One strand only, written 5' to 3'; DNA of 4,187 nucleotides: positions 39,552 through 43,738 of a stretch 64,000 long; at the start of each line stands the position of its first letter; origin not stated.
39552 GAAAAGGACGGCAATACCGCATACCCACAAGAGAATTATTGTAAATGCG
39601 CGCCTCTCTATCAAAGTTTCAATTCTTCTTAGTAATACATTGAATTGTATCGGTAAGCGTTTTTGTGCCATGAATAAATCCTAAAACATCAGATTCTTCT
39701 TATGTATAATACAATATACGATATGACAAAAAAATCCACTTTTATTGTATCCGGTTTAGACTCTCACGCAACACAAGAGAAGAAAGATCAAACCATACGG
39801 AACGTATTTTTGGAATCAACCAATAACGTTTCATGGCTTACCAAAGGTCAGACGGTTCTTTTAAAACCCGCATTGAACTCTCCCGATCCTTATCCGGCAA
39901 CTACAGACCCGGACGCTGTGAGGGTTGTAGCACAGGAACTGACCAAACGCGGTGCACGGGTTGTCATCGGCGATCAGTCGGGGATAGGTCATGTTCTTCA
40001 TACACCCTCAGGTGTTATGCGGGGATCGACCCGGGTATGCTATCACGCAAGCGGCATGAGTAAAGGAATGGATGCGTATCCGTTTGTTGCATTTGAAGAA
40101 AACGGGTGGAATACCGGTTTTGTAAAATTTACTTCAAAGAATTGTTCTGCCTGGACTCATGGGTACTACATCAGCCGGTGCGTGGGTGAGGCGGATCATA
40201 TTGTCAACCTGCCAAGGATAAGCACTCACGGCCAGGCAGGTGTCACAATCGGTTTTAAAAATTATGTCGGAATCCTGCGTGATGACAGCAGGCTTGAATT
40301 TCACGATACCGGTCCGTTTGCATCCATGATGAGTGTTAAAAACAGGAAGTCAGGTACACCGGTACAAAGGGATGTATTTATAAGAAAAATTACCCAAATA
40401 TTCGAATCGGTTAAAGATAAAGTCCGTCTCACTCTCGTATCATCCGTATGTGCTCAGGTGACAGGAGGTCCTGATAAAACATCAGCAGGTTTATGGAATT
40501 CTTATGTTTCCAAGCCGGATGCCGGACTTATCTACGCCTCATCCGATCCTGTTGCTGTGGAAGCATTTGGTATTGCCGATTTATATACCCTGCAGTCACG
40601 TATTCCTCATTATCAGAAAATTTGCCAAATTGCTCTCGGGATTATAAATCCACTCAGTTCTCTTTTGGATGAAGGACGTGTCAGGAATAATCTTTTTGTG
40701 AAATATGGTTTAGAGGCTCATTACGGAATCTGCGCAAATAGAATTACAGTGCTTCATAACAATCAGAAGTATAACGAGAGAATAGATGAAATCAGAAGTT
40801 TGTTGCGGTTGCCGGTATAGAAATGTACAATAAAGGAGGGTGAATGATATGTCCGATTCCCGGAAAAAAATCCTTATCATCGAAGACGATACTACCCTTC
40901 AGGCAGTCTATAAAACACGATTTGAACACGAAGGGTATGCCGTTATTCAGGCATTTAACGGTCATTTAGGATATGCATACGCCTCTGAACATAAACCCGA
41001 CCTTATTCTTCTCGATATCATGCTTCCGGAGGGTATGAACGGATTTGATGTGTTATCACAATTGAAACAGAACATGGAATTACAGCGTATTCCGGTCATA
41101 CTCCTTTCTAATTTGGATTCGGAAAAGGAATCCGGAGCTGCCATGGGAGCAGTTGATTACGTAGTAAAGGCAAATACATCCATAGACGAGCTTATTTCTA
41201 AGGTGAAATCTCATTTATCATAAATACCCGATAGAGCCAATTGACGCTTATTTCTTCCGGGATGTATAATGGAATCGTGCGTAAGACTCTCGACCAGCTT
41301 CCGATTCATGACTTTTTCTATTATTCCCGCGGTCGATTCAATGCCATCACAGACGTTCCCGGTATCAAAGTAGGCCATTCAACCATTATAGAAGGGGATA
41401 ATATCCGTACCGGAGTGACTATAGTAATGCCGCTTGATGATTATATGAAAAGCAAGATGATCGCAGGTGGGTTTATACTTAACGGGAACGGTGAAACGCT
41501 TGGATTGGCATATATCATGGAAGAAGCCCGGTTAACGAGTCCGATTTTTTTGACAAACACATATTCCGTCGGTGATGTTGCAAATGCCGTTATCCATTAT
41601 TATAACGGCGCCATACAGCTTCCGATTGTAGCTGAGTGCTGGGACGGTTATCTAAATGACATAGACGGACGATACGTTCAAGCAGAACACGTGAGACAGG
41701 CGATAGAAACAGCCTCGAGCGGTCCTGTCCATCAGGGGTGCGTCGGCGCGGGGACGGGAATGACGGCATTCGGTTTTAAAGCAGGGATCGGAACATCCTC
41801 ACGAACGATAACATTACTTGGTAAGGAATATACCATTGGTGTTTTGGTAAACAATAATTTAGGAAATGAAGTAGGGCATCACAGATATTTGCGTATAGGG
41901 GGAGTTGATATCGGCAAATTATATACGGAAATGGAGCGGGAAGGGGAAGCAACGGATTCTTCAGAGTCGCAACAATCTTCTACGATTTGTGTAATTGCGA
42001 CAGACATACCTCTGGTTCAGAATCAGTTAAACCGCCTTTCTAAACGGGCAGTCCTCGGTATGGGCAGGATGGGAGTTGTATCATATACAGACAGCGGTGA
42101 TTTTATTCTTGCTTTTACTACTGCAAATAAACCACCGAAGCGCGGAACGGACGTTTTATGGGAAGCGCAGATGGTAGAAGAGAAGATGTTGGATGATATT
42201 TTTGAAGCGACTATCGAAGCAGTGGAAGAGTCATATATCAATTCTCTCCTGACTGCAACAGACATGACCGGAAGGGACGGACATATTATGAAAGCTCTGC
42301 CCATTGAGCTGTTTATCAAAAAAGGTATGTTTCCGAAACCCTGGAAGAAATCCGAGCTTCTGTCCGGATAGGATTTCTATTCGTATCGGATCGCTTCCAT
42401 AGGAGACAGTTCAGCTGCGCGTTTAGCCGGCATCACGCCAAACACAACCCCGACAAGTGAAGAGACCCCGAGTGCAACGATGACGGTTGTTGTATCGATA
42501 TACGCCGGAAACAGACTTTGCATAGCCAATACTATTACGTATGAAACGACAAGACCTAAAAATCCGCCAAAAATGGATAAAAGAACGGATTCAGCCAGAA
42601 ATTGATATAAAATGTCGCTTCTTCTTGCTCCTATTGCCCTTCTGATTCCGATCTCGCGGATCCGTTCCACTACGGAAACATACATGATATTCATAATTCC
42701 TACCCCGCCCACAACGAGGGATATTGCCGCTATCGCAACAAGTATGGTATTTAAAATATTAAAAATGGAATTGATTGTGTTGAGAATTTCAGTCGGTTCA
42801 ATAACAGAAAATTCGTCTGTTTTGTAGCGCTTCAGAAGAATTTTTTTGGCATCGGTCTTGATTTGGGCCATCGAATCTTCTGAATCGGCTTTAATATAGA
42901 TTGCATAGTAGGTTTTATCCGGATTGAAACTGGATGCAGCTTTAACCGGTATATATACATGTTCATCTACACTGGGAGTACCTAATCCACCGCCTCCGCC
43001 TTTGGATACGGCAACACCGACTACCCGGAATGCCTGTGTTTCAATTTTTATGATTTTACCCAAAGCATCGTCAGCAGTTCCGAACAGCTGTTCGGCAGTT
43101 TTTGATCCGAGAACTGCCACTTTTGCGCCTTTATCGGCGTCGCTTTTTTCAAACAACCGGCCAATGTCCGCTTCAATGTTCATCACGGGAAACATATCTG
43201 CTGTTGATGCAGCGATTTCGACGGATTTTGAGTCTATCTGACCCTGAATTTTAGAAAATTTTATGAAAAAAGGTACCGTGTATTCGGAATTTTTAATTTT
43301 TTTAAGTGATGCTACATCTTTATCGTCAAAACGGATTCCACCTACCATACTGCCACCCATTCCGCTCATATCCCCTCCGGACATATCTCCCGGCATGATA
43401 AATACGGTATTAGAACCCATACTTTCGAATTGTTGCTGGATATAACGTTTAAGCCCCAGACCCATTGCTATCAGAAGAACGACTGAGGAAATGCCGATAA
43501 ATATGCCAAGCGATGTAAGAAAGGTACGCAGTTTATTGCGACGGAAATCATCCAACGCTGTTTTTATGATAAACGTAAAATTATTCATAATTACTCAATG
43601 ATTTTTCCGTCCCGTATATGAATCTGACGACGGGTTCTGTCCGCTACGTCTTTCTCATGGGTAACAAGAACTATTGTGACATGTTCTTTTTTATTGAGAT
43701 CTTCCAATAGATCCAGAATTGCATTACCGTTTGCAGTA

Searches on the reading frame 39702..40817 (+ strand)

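Call 66: search_protein_families(library=pfam, proteins=[window:39702-40817:+], max_evalue=0.00001)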
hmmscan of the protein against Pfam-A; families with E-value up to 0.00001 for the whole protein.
window:39702-40817:+ (372 aa): 1 family
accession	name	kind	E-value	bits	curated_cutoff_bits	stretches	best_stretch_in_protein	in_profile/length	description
PF04015.17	DUF362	-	8.9e-30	104.7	24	1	52-291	1-199/200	Domain of unknown function (DUF362)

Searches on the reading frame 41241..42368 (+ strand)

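Call 66: search_protein_families(library=pfam, proteins=[window:41241-42368:+], max_evalue=0.00001)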
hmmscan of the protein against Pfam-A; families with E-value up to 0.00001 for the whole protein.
window:41241-42368:+ (376 aa): 1 family
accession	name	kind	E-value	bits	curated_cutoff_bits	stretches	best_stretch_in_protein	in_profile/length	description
PF03576.19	Peptidase_S58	-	3.7e-101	339.1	23.9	1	34-349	1-306/307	Peptidase family S58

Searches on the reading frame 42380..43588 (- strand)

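Call 66: search_protein_families(library=pfam, proteins=[window:42380-43588:-], max_evalue=0.00001)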
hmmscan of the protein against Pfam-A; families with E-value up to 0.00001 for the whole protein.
window:42380-43588:- (403 aa): 2 families
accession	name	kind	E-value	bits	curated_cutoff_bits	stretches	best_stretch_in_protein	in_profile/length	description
PF12704.14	MacB_PCD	-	4.9e-39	135.2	27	1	22-249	1-206/207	MacB-like periplasmic core domain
PF02687.27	FtsX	-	2.5e-18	66.7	25.5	1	285-396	2-120/120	FtsX-like permease C-terminal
